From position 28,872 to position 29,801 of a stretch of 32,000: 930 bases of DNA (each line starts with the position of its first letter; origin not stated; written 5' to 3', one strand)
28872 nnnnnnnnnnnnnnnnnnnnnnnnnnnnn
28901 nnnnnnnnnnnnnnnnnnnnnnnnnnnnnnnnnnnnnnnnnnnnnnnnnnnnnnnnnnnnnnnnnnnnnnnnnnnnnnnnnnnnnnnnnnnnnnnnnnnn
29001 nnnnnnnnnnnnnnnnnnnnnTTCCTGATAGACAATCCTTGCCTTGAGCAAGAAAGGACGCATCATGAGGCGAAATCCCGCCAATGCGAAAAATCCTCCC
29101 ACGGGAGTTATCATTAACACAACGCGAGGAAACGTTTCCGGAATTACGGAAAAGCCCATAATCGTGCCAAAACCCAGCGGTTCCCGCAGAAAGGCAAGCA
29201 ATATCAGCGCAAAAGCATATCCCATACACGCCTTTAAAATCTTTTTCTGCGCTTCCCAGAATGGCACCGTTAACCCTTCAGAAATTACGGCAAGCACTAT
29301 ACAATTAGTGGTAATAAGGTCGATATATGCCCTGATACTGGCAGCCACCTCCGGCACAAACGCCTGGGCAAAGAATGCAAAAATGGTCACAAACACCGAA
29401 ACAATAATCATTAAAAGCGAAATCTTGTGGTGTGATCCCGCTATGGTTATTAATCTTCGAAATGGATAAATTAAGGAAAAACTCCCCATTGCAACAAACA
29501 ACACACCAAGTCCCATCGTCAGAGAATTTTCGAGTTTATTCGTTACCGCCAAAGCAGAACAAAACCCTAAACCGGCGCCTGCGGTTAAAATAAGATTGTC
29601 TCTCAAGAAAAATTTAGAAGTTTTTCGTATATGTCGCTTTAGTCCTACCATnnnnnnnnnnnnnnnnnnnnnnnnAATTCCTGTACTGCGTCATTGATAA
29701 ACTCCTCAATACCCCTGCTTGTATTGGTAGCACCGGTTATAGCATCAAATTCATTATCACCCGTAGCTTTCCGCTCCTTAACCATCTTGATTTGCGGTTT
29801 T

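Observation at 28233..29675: Single-polypeptide fusion of the NqrD/RnfE-like and NqrE/RnfA-like subunits with an extra linker helix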

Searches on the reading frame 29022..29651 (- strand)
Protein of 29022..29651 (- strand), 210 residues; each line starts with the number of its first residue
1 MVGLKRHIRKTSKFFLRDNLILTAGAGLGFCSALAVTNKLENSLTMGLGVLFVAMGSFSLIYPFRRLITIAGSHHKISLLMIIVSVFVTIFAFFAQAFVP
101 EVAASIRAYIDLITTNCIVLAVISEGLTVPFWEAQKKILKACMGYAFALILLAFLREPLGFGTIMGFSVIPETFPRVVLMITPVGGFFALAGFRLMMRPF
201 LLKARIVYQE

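Call 58: search_solved_structures(query=window:29022-29651:-, max_evalue=0.001, show_alignments=5)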
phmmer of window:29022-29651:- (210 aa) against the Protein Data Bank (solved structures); distinct sequences matched with E-value up to 0.001: 7.
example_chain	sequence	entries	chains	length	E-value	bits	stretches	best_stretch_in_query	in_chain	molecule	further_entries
9eri_E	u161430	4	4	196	2e-19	73.5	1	15-191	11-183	Na(+)-translocating ferredoxin:NAD(+) oxidoreductase complex subunit E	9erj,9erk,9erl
7zc6_E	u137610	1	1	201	1.6e-17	67.3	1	27-197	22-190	RnfE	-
7xk3_D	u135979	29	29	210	1e-13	54.9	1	26-193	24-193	Na(+)-translocating NADH-quinone reductase subunit D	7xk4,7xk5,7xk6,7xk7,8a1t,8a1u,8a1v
7zc6_A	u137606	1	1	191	1.3e-08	38.2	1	18-178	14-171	RnfA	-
9eri_A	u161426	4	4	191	2.5e-07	34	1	19-176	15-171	Na(+)-translocating ferredoxin:NAD(+) oxidoreductase complex subunit A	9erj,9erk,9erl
8ahx_E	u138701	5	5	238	1.5e-05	28.2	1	28-182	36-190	Ion-translocating oxidoreductase complex subunit E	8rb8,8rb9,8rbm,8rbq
8ahx_A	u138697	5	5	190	0.00017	24.8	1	19-187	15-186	Ion-translocating oxidoreductase complex subunit A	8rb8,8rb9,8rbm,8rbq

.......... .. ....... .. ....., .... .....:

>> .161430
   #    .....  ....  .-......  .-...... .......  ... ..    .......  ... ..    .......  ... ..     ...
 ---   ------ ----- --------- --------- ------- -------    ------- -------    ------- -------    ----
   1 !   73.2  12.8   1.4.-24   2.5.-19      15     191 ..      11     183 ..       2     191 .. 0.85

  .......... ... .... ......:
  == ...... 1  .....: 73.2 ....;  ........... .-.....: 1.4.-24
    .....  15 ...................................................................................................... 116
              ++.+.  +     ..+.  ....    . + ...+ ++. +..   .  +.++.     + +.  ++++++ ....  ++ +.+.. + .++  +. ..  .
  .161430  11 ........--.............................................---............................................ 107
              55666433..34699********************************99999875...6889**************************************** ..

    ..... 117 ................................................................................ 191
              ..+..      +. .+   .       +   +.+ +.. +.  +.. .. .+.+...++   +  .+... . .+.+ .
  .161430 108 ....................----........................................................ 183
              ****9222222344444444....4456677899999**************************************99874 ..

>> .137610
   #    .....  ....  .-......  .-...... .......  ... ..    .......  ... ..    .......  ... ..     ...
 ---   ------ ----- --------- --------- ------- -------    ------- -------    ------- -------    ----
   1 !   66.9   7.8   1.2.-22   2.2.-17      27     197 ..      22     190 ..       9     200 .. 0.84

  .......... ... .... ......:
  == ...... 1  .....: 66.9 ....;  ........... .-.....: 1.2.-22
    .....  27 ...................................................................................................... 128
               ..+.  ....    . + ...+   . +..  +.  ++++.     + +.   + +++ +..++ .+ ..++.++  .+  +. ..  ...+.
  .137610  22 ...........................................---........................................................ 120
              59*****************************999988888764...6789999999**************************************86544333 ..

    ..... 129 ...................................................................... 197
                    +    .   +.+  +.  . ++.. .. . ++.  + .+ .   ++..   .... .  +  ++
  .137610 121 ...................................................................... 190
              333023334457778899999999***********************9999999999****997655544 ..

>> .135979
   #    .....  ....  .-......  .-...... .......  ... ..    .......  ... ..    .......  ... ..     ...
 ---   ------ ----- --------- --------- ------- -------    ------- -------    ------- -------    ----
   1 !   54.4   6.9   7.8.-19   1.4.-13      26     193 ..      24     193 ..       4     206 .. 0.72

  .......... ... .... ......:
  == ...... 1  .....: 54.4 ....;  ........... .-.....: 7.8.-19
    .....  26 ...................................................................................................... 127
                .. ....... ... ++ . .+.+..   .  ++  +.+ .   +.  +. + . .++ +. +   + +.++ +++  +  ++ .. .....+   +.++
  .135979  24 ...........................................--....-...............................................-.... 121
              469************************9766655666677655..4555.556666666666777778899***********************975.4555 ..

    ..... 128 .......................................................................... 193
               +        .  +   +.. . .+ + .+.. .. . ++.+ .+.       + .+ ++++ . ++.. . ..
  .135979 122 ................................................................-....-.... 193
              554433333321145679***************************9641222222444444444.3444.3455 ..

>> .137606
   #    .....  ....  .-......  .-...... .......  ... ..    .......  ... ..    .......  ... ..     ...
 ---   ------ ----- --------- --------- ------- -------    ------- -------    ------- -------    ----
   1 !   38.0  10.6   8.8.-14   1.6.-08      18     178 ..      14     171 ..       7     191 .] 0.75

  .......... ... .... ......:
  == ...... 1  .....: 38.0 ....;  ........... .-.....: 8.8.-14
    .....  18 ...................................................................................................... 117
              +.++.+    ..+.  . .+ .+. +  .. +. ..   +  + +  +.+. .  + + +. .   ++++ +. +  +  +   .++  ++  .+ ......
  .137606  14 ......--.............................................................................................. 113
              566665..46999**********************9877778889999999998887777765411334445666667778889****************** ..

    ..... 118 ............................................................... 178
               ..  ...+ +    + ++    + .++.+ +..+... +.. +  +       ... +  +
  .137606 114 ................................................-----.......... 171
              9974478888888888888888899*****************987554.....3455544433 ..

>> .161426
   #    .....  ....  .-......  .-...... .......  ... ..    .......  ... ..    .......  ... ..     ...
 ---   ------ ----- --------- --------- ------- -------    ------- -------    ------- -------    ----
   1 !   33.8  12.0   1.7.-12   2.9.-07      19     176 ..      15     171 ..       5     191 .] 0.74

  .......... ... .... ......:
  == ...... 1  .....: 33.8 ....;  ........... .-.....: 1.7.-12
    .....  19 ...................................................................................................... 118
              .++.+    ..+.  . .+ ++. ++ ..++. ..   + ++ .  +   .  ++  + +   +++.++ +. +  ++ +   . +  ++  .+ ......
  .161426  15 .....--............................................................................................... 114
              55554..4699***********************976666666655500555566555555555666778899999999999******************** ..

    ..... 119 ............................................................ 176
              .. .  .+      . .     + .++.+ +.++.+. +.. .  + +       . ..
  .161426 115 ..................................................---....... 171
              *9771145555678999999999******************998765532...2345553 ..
